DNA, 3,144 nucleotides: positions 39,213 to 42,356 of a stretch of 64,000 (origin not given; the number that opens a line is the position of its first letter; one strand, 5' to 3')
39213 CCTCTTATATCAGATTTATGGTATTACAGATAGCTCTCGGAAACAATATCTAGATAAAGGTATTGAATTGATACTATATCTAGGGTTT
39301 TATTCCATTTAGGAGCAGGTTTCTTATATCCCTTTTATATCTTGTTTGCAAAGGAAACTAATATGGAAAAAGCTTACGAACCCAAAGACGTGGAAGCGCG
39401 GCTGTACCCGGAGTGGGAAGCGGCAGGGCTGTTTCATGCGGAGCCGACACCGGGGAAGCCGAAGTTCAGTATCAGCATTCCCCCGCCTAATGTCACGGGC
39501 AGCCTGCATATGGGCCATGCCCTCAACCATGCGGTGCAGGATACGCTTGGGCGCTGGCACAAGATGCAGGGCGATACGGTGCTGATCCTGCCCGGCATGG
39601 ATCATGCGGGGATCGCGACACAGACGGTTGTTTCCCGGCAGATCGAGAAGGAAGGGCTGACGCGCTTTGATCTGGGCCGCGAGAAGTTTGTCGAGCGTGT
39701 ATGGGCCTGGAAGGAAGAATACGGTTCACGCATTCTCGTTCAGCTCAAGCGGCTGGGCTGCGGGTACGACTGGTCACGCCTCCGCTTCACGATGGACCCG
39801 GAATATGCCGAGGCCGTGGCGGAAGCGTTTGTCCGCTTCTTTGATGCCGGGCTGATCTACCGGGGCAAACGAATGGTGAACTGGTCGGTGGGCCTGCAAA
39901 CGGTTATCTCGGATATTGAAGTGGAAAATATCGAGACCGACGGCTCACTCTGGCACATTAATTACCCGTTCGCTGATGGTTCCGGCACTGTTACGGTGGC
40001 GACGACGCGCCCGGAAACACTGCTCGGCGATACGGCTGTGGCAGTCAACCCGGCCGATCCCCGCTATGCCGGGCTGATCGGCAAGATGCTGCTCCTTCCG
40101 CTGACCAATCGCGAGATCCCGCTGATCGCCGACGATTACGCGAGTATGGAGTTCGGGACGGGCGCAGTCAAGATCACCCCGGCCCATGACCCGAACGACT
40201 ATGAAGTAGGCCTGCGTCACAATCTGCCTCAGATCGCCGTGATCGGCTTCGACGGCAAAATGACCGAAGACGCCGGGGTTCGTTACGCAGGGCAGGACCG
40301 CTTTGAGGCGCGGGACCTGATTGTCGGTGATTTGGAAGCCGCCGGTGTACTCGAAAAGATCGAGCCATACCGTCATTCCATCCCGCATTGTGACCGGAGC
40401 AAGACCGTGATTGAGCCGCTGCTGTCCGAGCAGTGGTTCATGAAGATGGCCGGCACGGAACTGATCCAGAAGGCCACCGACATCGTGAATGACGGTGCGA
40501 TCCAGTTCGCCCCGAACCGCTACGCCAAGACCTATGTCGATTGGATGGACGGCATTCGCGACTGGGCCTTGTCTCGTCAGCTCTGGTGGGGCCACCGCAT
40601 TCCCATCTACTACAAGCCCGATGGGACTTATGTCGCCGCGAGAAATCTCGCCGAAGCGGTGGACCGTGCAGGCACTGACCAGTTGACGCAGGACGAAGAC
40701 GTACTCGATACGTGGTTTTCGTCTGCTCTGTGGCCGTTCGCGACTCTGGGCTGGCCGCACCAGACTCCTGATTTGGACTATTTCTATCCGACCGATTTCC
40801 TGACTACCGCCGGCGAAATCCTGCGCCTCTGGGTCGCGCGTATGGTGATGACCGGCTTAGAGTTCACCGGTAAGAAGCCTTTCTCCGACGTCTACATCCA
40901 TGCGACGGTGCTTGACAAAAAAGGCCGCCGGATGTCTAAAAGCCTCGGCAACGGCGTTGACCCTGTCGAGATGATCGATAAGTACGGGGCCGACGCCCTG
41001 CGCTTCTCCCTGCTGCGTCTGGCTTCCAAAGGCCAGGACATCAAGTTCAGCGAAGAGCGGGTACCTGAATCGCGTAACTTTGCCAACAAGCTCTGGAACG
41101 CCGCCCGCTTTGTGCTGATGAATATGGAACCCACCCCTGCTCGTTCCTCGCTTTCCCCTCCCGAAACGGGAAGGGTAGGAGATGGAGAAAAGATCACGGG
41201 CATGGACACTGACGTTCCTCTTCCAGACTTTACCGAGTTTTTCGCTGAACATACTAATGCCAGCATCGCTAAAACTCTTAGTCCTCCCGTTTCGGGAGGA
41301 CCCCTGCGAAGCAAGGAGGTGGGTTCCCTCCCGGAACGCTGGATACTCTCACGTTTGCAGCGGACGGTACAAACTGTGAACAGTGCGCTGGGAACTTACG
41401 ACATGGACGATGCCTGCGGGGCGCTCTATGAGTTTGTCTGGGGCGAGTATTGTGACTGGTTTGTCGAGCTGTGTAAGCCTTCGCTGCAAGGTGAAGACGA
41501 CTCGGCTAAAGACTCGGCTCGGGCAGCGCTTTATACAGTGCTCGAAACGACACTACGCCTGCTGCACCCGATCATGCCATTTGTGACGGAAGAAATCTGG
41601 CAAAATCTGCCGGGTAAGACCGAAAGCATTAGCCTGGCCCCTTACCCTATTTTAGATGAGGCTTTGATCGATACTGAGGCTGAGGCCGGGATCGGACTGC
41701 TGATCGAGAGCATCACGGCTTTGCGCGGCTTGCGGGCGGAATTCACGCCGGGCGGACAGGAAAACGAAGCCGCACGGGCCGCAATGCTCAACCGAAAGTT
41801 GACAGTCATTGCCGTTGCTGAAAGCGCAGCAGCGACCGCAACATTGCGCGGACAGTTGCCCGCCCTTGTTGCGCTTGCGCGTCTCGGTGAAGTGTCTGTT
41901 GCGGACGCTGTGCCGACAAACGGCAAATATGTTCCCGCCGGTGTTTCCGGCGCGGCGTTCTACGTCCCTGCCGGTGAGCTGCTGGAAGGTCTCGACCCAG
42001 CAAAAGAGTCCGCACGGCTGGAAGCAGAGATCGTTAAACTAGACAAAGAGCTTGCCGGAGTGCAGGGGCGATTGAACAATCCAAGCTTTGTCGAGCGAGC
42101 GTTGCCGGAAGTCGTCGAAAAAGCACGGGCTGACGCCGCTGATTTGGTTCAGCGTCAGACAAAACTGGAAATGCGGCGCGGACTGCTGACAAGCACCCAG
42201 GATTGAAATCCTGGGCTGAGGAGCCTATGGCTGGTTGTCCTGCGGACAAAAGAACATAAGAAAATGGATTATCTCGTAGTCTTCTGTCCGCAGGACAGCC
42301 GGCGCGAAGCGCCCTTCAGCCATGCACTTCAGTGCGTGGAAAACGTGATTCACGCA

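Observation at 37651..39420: Schlafen-like (AlbA_2) ATPase cassette inserted at the valS start with a 71-bp target duplication, capturing the T-box-controlled leader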

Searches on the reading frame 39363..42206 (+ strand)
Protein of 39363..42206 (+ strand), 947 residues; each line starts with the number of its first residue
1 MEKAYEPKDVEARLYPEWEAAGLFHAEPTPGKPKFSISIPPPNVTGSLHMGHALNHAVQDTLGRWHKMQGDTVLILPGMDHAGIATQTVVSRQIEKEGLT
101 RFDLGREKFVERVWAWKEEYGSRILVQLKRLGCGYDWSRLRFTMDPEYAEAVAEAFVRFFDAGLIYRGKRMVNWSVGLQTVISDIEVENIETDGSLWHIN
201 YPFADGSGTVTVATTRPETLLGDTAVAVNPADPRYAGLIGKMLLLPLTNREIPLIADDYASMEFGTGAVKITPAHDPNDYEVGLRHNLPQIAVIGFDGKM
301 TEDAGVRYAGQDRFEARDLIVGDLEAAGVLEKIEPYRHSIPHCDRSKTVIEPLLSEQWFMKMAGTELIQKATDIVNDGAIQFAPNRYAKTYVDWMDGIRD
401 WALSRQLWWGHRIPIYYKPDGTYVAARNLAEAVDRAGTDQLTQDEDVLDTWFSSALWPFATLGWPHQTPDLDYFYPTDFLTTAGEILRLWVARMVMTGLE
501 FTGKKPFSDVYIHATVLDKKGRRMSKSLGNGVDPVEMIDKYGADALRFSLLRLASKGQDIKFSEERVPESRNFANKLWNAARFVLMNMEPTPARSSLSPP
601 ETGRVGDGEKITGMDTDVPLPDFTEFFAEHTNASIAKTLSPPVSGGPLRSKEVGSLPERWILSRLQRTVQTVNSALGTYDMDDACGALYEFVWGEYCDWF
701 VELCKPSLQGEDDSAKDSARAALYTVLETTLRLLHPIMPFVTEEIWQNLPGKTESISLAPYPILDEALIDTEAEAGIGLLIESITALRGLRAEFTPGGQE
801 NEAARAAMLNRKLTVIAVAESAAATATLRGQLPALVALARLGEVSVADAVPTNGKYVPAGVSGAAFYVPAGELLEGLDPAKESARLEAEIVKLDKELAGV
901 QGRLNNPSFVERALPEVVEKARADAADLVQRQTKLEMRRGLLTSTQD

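Call 5: search_protein_families(library=pfam, proteins=[window:39363-42206:+], max_evalue=0.01)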
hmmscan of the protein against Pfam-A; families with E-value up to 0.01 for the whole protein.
window:39363-42206:+ (947 aa): 6 families
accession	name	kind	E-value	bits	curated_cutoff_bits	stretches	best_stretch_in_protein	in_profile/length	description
PF00133.28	tRNA-synt_1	-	2.7e-132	441.9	22.7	1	14-563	2-414/414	tRNA synthetases class I (I, L, M and V)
PF08264.19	Anticodon_1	-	4.1e-38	131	25.1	1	658-794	1-136/148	Anticodon-binding domain of tRNA ligase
PF09334.17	tRNA-synt_1g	-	5.8e-19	68.5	20.1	2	516-579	320-385/391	tRNA synthetases class I (M)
PF10458.14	Val_tRNA-synt_C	-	1.6e-15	57.6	25.9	1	880-938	3-61/66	Valyl tRNA synthetase tRNA binding arm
PF13603.12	tRNA-synt_1_2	-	1e-11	45.1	25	1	240-299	86-145/185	Leucyl-tRNA synthetase, editing domain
PF01406.26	tRNA-synt_1e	-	1.6e-06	28.1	27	1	505-569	235-298/301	tRNA synthetases class I (C) catalytic domain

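Call 16: find_homologous_proteins(query=window:39363-42206:+, max_evalue=1e-100)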
Query window:39363-42206:+ (947 aa): 8000 proteins with E <= 1e-100 among 8000 candidates; the best 120 are listed.
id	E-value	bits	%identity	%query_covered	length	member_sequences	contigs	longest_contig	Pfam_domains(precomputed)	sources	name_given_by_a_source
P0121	0.0e+0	2179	100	100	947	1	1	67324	PF09334.18,PF01406.26,PF08264.20,PF13603.13,PF00133.29,PF10458.15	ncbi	ncbi:MAG: valine--tRNA ligase [Janthinobacterium lividum]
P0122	0.0e+0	1870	87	99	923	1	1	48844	PF09334.18,PF01406.26,PF08264.20,PF13603.13,PF00133.29,PF10458.15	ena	-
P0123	0.0e+0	1852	86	99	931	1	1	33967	PF09334.18,PF01406.26,PF08264.20,PF13603.13,PF00133.29,PF10458.15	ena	-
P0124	0.0e+0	1835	86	99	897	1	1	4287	PF09334.18,PF01406.26,PF08264.20,PF13603.13,PF00133.29,PF10458.15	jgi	jgi:valyl-tRNA synthetase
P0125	0.0e+0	1794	83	99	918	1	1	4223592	PF09334.18,PF01406.26,PF08264.20,PF13603.13,PF00133.29,PF10458.15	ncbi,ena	-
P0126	0.0e+0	1794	83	99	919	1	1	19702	PF09334.18,PF01406.26,PF08264.20,PF13603.13,PF00133.29,PF10458.15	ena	-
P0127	0.0e+0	1787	83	99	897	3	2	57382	PF09334.18,PF01406.26,PF08264.20,PF13603.13,PF00133.29,PF10458.15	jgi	-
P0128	0.0e+0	1787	83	99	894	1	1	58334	PF09334.18,PF01406.26,PF08264.20,PF13603.13,PF00133.29,PF10458.15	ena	-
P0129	0.0e+0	1786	83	99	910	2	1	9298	PF09334.18,PF08264.20,PF13603.13,PF00133.29,PF10458.15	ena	-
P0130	0.0e+0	1784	81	99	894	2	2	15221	PF09334.18,PF01406.26,PF08264.20,PF13603.13,PF00133.29,PF10458.15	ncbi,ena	-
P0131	0.0e+0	1778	82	100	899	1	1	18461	PF09334.18,PF01406.26,PF08264.20,PF13603.13,PF00133.29,PF10458.15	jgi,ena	-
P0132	0.0e+0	1776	82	100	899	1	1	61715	PF09334.18,PF08264.20,PF13603.13,PF00133.29,PF10458.15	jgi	-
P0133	0.0e+0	1775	82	99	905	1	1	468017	PF09334.18,PF01406.26,PF08264.20,PF13603.13,PF00133.29,PF10458.15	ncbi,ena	-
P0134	0.0e+0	1767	82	99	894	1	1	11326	PF09334.18,PF01406.26,PF08264.20,PF13603.13,PF00133.29,PF10458.15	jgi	jgi:valyl-tRNA synthetase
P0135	0.0e+0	1767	82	100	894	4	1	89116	PF09334.18,PF01406.26,PF08264.20,PF13603.13,PF00133.29,PF10458.15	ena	-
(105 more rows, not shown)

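Call 17: find_encoding_contigs(protein=P0122, flank=6000, max_places=3)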
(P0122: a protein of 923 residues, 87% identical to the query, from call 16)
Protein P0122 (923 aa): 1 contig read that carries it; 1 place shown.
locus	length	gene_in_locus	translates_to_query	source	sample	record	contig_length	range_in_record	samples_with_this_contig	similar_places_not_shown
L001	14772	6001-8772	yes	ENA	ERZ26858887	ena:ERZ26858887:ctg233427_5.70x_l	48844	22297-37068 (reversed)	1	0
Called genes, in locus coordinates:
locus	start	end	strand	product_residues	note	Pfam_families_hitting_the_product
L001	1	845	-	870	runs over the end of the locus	PF13620:CarboxypepD_reg (faint), PF00593:TonB_dep_Rec_b-barrel, PF25183:OMP_b-brl_4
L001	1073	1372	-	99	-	-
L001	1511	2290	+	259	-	PF02535:Zip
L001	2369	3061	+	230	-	-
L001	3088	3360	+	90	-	-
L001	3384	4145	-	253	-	-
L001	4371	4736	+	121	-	PF15919:HicB_lk_antitox (weak), PF21748:UPF0150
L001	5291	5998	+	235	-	-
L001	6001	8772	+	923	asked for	PF00133:tRNA-synt_1, PF01406:tRNA-synt_1e (faint), PF13603:tRNA-synt_1_2 (weak), PF09334:tRNA-synt_1g (weak), PF08264:Anticodon_1, PF10458:Val_tRNA-synt_C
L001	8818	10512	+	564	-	PF02366:PMT (weak), PF13231:PMT_2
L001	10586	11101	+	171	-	PF00294:PfkB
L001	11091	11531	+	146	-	PF08543:Phos_pyr_kin (weak), PF00294:PfkB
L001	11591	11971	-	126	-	-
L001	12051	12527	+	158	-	PF13548:DUF4126 (weak)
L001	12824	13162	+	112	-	PF04316:FlgM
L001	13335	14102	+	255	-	PF00142:Fer4_NifH, PF01656:CbiA, PF02374:ArsA_ATPase, PF06564:CBP_BcsQ, PF09140:MipZ (weak), PF10609:ParA, PF13614:AAA_31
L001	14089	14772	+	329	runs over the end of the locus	PF02195:ParB_N, PF17762:HTH_ParB, PF23552:ParB_C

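Call 18: find_encoding_contigs(protein=P0125, flank=6000, max_places=3)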
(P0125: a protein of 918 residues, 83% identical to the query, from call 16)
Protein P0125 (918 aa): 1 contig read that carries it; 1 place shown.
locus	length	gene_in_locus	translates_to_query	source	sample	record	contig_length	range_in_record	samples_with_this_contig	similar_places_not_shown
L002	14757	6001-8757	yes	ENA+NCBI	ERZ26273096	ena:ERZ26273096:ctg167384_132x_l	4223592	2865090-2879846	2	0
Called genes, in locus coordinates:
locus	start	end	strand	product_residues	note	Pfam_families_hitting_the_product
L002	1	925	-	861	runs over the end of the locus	PF13620:CarboxypepD_reg (weak), PF00593:TonB_dep_Rec_b-barrel, PF25183:OMP_b-brl_4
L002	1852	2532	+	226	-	-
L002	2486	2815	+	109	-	-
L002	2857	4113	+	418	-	-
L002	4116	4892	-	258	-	-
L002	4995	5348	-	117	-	-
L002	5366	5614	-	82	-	-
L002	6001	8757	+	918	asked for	PF00133:tRNA-synt_1, PF13603:tRNA-synt_1_2 (weak), PF01406:tRNA-synt_1e (weak), PF09334:tRNA-synt_1g, PF08264:Anticodon_1, PF10458:Val_tRNA-synt_C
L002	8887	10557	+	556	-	PF02366:PMT, PF13231:PMT_2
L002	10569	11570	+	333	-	PF00294:PfkB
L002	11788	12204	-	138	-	-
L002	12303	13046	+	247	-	-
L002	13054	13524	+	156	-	PF13548:DUF4126 (weak)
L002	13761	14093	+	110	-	PF04316:FlgM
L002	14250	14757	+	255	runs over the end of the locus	PF00142:Fer4_NifH, PF01656:CbiA, PF02374:ArsA_ATPase, PF06564:CBP_BcsQ, PF09140:MipZ (weak), PF10609:ParA, PF13614:AAA_31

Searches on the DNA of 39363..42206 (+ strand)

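Call 31: search_rna_families(sources=[L001, L002, L003, L011, L013, L015], threshold=evalue, max_evalue=0.00001)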
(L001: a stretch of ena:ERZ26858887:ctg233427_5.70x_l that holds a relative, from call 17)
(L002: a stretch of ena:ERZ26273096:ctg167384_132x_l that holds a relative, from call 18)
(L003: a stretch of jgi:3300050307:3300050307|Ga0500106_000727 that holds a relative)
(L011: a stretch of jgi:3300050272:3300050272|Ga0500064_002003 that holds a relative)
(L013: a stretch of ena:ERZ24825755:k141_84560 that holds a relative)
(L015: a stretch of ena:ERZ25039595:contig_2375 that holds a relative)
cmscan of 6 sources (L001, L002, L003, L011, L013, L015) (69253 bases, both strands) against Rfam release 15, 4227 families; matches with E-value up to 0.00001: 10.
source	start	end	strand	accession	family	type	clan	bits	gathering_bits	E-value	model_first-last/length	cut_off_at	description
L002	5732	5938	+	RF00230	T-box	Cis-reg; leader;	-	69.6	93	5.6e-13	1-219/219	no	T-box leader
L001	5115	5320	+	RF00230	T-box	Cis-reg; leader;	-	68.4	93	1.1e-12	1-219/219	no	T-box leader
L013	3714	3924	+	RF00230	T-box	Cis-reg; leader;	-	65.6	93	5.9e-12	1-219/219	no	T-box leader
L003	117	206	-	RF00005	tRNA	Gene; tRNA;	CL00001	61.2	29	9.1e-11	1-71/71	no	tRNA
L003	4549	4766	+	RF00230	T-box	Cis-reg; leader;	-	58.5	93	4e-10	1-219/219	no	T-box leader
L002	13646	13743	+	RF03167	c-di-GMP-I-GGC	Cis-reg; riboswitch;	CL00126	57.3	59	7.4e-11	1-80/80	no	c-di-GMP-I-GGC riboswitch aptamer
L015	2950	3185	+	RF00230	T-box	Cis-reg; leader;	-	55.3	93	2.7e-09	1-219/219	no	T-box leader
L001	12666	12768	+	RF03167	c-di-GMP-I-GGC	Cis-reg; riboswitch;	CL00126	54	59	6.8e-10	1-80/80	no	c-di-GMP-I-GGC riboswitch aptamer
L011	7419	7598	+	RF04119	MIR1858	Gene; miRNA;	-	53.4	137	2.6e-06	1-197/197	no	MIR1858 microRNA precursor family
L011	2919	3115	+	RF00230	T-box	Cis-reg; leader;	-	43.1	93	3.7e-06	1-219/219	no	T-box leader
